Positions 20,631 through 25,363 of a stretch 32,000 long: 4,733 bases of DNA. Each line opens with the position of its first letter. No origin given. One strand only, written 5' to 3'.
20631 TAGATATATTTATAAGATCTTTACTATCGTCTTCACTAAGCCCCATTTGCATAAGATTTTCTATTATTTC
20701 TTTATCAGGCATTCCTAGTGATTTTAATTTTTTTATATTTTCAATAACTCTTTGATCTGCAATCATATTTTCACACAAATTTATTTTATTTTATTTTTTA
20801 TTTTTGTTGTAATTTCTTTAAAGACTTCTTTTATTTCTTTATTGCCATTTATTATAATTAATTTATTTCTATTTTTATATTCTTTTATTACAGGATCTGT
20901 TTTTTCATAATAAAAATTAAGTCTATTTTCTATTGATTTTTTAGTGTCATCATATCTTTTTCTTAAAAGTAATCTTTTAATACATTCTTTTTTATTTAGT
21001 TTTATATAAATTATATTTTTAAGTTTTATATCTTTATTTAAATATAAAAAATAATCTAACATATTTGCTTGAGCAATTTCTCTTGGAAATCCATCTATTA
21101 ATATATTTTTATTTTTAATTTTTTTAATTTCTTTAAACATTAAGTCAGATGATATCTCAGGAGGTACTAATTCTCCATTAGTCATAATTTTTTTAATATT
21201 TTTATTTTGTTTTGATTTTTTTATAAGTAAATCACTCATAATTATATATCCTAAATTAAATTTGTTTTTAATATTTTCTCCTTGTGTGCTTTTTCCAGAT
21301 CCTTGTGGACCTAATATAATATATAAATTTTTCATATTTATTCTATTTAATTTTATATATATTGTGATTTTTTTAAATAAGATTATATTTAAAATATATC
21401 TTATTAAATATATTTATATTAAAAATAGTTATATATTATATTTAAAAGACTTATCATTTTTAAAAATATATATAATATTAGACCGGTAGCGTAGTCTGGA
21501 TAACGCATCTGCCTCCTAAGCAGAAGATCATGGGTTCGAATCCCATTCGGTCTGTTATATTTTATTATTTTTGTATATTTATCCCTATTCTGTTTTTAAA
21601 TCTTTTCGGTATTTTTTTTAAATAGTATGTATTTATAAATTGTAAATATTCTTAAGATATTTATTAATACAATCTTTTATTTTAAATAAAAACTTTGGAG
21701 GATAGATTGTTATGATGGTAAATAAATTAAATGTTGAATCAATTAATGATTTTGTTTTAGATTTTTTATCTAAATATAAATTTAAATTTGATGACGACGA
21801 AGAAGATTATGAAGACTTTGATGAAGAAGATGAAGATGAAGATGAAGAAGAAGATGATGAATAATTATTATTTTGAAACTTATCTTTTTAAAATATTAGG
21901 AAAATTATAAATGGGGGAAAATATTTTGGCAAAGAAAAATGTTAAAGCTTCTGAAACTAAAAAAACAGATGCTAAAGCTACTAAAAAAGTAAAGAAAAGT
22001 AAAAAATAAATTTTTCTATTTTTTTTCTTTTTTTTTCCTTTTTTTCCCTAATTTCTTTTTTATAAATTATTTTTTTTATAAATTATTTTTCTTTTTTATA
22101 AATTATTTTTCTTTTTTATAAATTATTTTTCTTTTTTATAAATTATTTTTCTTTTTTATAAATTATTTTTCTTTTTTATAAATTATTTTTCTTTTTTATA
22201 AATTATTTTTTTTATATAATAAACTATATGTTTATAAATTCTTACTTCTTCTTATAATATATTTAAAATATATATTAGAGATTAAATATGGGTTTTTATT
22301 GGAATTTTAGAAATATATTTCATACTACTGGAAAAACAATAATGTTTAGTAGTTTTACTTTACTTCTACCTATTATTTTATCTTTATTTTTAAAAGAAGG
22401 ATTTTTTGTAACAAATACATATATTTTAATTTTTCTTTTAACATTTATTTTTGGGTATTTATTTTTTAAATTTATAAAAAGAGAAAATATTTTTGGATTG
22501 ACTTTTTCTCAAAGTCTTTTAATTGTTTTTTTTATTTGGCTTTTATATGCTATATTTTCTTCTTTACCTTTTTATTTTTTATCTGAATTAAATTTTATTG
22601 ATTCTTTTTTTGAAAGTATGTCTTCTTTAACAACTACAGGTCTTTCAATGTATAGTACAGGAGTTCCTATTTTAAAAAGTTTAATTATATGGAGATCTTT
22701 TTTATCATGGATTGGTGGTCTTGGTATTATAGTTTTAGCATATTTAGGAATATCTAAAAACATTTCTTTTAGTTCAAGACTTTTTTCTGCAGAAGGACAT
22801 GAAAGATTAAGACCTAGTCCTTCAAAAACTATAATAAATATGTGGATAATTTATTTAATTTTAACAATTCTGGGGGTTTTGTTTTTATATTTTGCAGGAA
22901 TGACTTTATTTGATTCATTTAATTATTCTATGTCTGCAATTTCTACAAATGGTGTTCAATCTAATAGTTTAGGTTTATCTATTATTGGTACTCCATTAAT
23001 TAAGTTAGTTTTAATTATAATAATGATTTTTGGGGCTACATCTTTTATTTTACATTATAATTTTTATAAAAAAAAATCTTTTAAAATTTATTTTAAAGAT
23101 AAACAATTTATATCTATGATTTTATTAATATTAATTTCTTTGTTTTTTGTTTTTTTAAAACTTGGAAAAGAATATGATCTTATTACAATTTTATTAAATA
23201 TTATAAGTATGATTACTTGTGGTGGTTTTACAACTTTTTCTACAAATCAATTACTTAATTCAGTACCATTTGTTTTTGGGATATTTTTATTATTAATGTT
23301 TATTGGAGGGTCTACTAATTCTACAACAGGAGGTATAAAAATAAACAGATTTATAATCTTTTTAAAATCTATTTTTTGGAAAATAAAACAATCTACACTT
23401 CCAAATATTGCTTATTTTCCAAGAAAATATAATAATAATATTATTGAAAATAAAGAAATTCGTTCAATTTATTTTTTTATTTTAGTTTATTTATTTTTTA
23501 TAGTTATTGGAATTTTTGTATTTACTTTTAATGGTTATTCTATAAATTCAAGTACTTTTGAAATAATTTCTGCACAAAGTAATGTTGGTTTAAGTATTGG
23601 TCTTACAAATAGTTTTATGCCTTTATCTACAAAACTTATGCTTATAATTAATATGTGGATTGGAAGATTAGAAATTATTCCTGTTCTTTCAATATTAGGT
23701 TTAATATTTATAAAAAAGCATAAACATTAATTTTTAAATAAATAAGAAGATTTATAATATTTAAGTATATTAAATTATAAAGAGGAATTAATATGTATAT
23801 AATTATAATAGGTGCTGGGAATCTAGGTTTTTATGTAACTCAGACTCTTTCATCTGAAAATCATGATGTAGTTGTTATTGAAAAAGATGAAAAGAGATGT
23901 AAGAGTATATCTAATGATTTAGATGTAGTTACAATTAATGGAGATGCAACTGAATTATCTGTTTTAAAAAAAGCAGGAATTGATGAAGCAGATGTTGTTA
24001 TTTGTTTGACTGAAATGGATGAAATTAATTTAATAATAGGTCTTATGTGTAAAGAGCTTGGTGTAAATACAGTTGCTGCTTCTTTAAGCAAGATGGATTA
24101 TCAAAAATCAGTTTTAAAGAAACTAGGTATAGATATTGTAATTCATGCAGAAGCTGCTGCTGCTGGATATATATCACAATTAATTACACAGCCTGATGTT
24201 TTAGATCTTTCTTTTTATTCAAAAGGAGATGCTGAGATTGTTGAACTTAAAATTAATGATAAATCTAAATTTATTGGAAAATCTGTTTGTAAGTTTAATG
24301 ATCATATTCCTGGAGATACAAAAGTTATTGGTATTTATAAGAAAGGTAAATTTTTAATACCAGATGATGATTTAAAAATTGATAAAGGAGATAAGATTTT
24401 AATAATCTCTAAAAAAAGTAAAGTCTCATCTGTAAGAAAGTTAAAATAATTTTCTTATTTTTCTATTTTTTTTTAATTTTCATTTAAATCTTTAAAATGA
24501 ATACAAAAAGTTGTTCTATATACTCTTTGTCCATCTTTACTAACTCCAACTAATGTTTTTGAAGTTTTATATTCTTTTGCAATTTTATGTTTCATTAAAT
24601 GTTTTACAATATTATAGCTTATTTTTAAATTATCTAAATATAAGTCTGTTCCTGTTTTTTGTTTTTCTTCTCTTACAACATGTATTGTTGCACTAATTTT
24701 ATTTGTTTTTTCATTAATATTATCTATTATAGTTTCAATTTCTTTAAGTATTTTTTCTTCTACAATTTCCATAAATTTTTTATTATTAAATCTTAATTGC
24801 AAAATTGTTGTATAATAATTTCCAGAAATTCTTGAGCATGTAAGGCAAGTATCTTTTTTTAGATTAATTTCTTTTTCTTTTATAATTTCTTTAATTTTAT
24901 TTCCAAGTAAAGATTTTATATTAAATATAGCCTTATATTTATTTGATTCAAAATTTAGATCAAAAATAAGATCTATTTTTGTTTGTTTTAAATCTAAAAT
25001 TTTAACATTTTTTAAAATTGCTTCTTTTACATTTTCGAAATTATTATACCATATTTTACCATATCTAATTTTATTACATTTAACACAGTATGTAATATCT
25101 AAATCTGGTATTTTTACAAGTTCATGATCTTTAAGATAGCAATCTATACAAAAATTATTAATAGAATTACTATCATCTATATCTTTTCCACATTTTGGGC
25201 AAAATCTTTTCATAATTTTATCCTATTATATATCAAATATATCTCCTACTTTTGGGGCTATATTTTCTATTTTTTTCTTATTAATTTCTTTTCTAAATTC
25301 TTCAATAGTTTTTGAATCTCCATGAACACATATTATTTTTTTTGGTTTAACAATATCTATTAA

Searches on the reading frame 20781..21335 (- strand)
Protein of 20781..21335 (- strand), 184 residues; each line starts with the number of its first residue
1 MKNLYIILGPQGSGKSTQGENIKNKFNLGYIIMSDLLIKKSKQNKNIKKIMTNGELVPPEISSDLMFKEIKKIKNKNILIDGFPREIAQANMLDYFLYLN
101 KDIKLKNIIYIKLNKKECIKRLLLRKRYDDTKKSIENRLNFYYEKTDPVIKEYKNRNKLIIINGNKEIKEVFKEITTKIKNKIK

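Call 32: search_protein_families(library=pfam, proteins=[window:20781-21335:-], max_evalue=0.001)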
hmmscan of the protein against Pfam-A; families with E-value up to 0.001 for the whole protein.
window:20781-21335:- (184 aa): 5 families
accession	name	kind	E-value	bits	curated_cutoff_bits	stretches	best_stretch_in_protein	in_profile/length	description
PF00406.28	ADK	-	1.2e-30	107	26.8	1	7-157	1-150/151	Adenylate kinase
PF13207.12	AAA_17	-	1.5e-21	77.5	27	1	8-135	1-135/136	AAA domain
PF13238.12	AAA_18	-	9.9e-09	36.2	29.4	1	6-136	2-120/128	AAA domain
PF02223.23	Thymidylate_kin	-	8.1e-05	22.8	27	0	93-175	104-185/185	Thymidylate kinase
PF05883.17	Baculo_RING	-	0.00043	20.7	26.7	1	112-179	56-123/139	Baculovirus U-box/Ring-like domain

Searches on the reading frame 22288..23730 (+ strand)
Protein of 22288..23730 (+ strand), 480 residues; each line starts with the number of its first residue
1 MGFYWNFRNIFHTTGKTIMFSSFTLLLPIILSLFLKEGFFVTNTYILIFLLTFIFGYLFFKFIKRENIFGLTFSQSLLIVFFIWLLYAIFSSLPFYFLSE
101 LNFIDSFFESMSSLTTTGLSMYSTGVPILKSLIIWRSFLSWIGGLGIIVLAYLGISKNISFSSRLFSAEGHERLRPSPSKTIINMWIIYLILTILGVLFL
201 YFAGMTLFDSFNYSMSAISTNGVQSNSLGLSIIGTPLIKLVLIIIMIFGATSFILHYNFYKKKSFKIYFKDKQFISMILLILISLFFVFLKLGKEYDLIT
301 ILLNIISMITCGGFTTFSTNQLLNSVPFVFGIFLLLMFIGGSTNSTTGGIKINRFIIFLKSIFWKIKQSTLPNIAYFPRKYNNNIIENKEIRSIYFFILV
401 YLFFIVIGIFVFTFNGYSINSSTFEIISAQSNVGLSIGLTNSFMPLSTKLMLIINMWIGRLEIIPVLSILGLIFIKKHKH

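Call 32: search_protein_families(library=pfam, proteins=[window:22288-23730:+], max_evalue=0.001)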
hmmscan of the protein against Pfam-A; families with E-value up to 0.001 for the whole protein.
window:22288-23730:+ (480 aa): 1 family
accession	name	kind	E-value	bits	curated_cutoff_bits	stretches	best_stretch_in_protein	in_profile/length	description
PF02386.22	TrkH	-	9.1e-50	170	27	2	289-467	307-487/502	Cation transport protein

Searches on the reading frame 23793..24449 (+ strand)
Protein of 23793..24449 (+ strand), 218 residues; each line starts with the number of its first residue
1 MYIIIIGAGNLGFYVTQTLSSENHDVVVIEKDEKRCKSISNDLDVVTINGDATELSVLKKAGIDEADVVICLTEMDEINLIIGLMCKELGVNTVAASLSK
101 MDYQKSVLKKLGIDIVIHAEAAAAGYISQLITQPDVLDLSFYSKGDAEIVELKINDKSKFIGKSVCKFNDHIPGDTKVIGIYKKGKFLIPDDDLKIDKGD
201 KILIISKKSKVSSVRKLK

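Call 33: search_protein_families(library=pfam, proteins=[window:23793-24449:+], max_evalue=0.01)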
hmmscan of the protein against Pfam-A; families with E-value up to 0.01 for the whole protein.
window:23793-24449:+ (218 aa): 16 families
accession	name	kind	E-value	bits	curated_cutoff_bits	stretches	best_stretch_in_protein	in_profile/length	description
PF02254.24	TrkA_N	-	3.6e-28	98.7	23.8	1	3-118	1-115/116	TrkA-N domain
PF02080.26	TrkA_C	-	1.1e-09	38.5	27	1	149-217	1-69/71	TrkA-C domain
PF03435.24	Sacchrp_dh_NADP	-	6.9e-06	26.9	25.1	1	3-98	1-100/129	Saccharopine dehydrogenase NADP binding domain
PF01488.26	Shikimate_DH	-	9.3e-06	26.2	24.3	1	3-77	15-87/138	Shikimate / quinate 5-dehydrogenase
PF01370.27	Epimerase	-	2.2e-05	24.4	20.9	1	3-122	1-73/240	NAD dependent epimerase/dehydratase family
PF02558.23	ApbA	-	3.5e-05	23.9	22.2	1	3-98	1-86/150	Ketopantoate reductase PanE/ApbA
PF13241.12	NAD_binding_7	-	0.00011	23.2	22.1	1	3-91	10-87/104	Putative NAD(P)-binding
PF03807.23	F420_oxidored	-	0.00014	22.8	21.6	1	3-72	2-66/94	NADP oxidoreductase coenzyme F420-dependent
PF05368.20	NmrA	-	0.00017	21.7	27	1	3-78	5-84/298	NmrA-like family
PF22614.2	Slo-like_RCK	-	0.00041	20.4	24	1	18-75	28-88/119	Calcium-activated potassium channel slowpoke-like RCK domain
PF13450.12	NAD_binding_8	-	0.0021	18.7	21.9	1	5-33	1-29/68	NAD(P)-binding Rossmann-like domain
PF03721.20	UDPG_MGDP_dh_N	-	0.0025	17.8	27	1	1-42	1-42/187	UDP-glucose/GDP-mannose dehydrogenase family, NAD binding domain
PF13460.12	NAD_binding_10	-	0.0028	18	27.2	1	8-74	3-69/184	NAD(P)H-binding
PF03486.20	HI0933_like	-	0.005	16.8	50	1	3-38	3-38/244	HI0933-like protein Rossmann domain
PF01210.29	NAD_Gly3P_dh_N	-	0.0056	17.1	23.1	0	3-43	2-42/158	NAD-dependent glycerol-3-phosphate dehydrogenase N-terminus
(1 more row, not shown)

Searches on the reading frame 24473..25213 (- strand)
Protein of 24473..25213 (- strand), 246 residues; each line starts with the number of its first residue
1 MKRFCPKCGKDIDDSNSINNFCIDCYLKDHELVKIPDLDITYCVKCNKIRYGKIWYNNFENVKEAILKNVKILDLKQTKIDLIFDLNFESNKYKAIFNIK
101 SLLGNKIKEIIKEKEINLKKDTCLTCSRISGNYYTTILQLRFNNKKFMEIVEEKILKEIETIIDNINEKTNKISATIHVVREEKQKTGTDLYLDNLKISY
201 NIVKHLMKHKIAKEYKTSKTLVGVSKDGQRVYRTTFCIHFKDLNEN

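Call 33: search_protein_families(library=pfam, proteins=[window:24473-25213:-], max_evalue=0.01)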
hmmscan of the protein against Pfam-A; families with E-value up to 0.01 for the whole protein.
window:24473-25213:- (246 aa): 2 families
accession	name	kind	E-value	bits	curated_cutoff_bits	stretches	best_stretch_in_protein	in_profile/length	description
PF04981.18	NMD3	-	6.6e-34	117.9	24.9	1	5-238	1-241/243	NMD3 family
PF08336.16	P4Ha_N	-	0.0014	18.9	25.3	1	151-209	11-71/135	Prolyl 4-Hydroxylase alpha-subunit, N-terminal region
